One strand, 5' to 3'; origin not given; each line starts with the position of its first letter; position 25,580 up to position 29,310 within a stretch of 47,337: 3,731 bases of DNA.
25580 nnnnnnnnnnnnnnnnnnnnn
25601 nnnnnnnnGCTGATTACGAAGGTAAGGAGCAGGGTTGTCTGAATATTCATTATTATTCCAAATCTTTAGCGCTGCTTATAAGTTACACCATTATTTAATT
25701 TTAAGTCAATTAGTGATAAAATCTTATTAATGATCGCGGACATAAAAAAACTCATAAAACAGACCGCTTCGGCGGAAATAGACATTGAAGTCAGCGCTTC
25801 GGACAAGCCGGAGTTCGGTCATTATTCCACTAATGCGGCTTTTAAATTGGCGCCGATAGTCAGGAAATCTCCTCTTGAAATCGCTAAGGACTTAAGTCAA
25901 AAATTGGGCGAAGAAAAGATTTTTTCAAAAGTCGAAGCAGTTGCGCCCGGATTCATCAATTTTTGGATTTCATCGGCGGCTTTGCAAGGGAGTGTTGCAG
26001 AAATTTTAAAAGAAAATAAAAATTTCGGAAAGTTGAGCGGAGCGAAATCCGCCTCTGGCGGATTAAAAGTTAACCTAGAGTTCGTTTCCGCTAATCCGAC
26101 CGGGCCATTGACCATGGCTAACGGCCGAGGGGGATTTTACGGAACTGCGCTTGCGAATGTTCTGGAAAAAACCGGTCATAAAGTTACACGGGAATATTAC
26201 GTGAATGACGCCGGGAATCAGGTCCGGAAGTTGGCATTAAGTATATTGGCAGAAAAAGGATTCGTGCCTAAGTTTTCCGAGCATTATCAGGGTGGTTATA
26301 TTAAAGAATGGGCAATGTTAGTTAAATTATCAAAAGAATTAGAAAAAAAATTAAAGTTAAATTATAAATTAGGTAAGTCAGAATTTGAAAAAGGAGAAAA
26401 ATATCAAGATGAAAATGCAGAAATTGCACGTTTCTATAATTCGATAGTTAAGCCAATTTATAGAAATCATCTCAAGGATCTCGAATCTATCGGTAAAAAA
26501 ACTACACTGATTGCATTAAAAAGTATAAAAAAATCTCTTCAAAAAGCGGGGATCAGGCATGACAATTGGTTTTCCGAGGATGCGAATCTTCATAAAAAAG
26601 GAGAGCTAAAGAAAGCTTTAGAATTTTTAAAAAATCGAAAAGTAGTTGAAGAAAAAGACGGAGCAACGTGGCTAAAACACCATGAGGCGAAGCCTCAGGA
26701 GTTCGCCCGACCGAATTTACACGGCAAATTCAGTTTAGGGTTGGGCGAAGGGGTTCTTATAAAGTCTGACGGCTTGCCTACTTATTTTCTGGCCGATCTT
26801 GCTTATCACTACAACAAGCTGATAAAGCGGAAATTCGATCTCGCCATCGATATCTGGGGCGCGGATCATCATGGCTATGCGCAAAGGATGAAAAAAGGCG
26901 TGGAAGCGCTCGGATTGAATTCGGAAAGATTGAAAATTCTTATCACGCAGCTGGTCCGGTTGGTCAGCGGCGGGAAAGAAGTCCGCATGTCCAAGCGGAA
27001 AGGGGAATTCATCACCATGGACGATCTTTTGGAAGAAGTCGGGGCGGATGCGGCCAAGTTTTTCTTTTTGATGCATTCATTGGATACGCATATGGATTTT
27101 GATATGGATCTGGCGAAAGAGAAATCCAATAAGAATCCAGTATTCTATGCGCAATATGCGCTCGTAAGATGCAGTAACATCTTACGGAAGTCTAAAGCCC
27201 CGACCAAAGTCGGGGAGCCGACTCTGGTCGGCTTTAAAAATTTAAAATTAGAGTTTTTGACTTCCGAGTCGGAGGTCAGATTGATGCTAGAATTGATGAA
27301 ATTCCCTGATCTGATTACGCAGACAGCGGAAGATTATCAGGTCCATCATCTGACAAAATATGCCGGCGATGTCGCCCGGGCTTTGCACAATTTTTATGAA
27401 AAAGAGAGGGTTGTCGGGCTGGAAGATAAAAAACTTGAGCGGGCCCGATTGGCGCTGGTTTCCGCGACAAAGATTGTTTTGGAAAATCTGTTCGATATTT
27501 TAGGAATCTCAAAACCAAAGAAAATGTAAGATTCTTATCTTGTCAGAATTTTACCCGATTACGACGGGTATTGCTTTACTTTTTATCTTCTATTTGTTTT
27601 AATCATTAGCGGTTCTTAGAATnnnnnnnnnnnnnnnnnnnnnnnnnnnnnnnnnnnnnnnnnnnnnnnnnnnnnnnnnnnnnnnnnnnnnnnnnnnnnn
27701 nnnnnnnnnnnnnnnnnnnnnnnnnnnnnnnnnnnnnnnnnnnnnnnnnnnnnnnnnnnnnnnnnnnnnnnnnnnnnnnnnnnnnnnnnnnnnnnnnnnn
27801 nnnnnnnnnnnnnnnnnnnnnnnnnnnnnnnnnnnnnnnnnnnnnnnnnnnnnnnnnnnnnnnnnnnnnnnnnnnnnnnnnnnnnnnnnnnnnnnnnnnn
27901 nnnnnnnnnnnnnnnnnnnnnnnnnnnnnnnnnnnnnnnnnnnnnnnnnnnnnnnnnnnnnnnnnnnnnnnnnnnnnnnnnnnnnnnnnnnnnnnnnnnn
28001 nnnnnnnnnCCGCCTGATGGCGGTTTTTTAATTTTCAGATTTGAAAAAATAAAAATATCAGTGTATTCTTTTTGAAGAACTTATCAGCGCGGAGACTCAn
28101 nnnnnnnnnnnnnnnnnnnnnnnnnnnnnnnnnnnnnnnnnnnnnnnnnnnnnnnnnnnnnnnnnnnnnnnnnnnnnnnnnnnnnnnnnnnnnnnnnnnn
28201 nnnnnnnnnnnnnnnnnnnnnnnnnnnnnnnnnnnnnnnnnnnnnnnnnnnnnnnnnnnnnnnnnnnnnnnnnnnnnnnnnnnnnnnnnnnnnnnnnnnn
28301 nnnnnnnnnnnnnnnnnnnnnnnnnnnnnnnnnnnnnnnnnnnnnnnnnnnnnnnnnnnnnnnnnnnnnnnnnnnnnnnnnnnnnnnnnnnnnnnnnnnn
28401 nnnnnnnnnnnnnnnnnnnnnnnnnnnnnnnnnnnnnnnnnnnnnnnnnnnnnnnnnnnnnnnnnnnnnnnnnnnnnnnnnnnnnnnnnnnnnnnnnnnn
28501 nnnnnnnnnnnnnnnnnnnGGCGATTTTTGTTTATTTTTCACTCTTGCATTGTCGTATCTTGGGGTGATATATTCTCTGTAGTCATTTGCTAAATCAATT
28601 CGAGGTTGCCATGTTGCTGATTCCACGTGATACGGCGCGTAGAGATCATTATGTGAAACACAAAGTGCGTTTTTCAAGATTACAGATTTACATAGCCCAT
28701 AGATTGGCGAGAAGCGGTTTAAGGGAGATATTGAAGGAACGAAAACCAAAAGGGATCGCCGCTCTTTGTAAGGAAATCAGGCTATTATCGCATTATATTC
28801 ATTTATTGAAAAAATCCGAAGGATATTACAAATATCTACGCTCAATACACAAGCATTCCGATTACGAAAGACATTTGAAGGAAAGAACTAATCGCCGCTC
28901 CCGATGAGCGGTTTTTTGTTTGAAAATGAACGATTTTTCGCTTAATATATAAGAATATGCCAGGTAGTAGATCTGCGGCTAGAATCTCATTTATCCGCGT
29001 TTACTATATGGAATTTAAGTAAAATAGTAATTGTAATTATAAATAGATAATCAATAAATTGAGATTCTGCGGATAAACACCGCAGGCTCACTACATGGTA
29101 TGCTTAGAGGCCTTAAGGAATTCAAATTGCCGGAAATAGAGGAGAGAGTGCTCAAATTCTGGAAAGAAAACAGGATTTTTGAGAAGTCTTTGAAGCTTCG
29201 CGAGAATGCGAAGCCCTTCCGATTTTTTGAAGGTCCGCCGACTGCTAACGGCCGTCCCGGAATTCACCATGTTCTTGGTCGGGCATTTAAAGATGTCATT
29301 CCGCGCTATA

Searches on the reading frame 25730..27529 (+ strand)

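Call 91: search_protein_families(library=pfam, proteins=[window:25730-27529:+], max_evalue=0.0001)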
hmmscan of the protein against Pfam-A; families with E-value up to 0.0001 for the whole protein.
window:25730-27529:+ (599 aa): 3 families
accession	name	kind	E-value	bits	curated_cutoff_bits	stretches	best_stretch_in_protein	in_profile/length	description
PF05746.21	DALR_1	-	1.2e-28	100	22.3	1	475-599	2-117/117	DALR anticodon binding domain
PF03485.21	Arg_tRNA_synt_N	-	3e-19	69.9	21.5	1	4-78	6-83/85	Arginyl tRNA synthetase N terminal domain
PF00750.26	tRNA-synt_1d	-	4.2e-13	49.4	23.3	1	111-438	19-299/349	tRNA synthetases class I (R), catalytic domain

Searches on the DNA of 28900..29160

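Call 81: search_rna_families(source=window, start=28900, end=29160, threshold=evalue, max_evalue=10)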
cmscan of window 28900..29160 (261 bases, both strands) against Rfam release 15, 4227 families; matches with E-value up to 10: 4.
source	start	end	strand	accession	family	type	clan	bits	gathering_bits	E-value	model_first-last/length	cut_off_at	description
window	28954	29096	-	RF04088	MIR812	Gene; miRNA;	-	19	80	6.3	1-205/205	no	MIR812 microRNA precursor family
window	28953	29105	+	RF04228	MIR6140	Gene; miRNA;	-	18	140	0.59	1-165/165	no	MIR6140 microRNA precursor family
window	28929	28973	+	RF02283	TtnuCD6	Gene; snRNA; snoRNA; CD-box;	-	15.1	50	5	33-72/72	no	Tetrahymena snoRNA TtnuCD6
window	29070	29126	-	RF03384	mir-7180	Gene; miRNA;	-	12.4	78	9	1-58/58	no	mir-7180 microRNA precursor family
